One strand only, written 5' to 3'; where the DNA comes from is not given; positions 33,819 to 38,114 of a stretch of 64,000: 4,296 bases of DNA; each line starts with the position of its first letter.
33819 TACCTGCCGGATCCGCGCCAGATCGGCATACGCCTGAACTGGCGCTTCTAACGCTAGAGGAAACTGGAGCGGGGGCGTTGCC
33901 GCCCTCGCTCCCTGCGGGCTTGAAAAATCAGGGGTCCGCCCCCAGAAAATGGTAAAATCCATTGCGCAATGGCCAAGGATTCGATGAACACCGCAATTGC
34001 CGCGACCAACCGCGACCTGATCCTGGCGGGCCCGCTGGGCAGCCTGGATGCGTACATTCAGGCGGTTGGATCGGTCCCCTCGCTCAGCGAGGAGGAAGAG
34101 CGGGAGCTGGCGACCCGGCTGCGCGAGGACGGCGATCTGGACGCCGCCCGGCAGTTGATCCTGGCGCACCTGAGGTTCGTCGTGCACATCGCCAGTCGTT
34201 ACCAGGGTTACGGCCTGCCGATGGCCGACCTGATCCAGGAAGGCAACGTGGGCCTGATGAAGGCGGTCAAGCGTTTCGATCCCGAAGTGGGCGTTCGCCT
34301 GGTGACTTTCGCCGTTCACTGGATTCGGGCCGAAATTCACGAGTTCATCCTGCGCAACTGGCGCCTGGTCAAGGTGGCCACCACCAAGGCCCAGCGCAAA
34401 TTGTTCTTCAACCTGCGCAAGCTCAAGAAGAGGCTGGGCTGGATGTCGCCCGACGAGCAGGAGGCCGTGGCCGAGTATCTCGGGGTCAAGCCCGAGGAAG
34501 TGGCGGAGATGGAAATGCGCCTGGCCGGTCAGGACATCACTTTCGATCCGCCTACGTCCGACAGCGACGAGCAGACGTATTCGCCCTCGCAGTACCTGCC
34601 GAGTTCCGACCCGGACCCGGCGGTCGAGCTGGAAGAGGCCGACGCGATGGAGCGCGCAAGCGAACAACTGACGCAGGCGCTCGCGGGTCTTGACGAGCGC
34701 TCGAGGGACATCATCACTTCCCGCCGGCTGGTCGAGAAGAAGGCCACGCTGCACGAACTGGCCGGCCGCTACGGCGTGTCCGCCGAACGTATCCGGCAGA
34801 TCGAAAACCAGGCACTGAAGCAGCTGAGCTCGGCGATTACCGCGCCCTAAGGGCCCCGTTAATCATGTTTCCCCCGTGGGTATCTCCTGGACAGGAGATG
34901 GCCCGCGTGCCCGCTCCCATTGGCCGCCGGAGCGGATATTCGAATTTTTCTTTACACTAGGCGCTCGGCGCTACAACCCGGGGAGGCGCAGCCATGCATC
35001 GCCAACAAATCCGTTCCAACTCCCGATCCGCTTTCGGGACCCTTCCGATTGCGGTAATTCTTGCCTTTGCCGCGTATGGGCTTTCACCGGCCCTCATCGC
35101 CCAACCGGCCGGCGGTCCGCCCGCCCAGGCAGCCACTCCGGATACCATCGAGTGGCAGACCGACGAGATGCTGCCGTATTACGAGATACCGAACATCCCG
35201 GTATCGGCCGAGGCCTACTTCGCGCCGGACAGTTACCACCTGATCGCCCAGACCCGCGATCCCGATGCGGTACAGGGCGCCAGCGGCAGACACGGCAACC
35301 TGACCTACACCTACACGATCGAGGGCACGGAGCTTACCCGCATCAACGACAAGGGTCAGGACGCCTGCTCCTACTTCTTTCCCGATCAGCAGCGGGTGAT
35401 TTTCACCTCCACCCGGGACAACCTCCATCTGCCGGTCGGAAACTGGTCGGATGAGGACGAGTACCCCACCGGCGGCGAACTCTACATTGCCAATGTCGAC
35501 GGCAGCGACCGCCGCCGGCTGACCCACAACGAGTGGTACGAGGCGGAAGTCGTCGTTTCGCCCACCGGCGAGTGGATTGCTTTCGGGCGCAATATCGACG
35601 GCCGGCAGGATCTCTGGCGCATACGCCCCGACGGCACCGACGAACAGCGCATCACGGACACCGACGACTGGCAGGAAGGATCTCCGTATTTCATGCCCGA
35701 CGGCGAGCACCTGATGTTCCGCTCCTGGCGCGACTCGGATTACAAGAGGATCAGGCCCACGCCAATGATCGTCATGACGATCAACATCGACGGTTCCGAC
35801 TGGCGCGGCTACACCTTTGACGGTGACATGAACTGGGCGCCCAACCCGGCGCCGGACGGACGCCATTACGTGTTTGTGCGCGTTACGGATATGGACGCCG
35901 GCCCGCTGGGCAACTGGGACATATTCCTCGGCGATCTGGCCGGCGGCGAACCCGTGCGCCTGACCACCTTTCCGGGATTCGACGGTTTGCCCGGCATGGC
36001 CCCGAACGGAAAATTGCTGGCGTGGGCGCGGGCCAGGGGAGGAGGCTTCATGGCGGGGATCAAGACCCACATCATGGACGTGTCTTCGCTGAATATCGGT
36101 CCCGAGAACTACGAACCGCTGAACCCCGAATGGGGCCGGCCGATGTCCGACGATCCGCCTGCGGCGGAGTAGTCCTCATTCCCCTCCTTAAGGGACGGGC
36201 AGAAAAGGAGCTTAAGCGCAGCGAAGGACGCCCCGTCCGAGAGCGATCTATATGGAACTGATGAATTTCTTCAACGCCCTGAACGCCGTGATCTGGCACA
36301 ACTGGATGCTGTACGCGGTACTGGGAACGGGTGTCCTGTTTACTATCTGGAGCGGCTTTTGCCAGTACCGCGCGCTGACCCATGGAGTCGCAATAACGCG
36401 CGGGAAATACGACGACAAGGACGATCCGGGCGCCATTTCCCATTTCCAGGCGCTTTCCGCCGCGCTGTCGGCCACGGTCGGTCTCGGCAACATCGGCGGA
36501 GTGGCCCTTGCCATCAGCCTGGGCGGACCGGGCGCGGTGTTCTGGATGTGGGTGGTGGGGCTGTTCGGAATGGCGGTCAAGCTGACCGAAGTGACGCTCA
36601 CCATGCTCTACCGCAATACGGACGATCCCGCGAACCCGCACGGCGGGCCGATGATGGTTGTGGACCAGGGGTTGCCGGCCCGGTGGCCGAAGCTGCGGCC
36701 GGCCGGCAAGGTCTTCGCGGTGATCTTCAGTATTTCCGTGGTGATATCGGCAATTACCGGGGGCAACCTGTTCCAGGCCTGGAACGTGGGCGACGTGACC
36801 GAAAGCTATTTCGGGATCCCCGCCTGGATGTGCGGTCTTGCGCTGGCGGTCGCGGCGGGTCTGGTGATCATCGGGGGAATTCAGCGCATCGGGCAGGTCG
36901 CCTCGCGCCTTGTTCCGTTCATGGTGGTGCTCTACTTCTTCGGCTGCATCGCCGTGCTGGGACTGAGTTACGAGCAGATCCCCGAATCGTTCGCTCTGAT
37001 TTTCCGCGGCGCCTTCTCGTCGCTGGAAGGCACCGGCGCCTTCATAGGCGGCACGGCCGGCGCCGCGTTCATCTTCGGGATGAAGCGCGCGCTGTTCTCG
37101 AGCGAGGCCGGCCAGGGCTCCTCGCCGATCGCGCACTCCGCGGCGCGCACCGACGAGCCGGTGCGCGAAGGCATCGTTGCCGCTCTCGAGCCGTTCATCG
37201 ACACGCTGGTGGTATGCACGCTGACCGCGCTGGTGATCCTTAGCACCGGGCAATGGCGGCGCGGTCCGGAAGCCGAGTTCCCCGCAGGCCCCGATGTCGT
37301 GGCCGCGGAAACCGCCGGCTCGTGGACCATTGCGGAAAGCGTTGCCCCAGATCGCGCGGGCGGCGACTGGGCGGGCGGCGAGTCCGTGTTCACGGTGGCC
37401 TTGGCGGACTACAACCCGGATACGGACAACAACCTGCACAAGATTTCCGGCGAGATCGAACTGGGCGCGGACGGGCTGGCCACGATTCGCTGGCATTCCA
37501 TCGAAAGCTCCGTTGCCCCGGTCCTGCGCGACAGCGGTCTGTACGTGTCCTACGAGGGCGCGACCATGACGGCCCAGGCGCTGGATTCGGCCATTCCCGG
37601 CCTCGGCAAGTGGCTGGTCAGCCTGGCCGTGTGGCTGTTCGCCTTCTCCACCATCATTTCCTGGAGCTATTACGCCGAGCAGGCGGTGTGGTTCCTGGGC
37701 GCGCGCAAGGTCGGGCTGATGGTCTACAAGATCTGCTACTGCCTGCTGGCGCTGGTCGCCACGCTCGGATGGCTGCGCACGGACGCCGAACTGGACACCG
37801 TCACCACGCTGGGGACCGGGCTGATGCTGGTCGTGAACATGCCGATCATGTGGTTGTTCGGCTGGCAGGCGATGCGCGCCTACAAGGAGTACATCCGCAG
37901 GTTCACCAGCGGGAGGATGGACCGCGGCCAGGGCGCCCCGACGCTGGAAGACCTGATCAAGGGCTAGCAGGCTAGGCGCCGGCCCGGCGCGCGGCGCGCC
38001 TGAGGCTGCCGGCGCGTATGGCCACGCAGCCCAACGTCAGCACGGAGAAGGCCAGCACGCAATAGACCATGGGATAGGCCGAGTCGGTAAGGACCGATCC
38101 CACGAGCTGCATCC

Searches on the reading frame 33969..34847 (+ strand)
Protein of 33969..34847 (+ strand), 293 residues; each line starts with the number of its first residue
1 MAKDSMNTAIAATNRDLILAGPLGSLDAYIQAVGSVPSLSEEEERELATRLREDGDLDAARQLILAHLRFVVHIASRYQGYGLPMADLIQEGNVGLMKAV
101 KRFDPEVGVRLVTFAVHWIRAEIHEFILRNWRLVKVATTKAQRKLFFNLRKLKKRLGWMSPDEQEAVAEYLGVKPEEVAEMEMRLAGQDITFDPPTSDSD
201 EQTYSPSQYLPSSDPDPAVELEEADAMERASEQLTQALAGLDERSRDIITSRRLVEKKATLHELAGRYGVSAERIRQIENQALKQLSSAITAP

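Call 47: search_protein_families(library=pfam, proteins=[window:33969-34847:+], max_evalue=0.00001)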
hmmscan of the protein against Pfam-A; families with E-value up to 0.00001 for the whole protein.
window:33969-34847:+ (293 aa): 3 families
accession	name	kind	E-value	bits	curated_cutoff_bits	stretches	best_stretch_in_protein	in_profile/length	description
PF04542.20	Sigma70_r2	-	4.7e-20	71.6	24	1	63-132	1-70/71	Sigma-70 region 2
PF04545.22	Sigma70_r4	-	1.5e-14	53.6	24.1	1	237-286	1-48/50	Sigma-70, region 4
PF00140.25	Sigma70_r1_2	-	1.3e-06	28.7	22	1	25-55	2-32/34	Sigma-70 factor, region 1.2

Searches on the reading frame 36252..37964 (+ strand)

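Call 48: search_protein_families(library=pfam, proteins=[window:36252-37964:+], max_evalue=0.00001)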
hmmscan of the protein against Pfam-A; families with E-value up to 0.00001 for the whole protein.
window:36252-37964:+ (571 aa): 1 family
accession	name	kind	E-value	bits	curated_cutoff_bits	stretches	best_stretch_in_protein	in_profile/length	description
PF01235.23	Na_Ala_symp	-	5.5e-115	385.2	24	1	55-555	6-387/392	Sodium:alanine symporter family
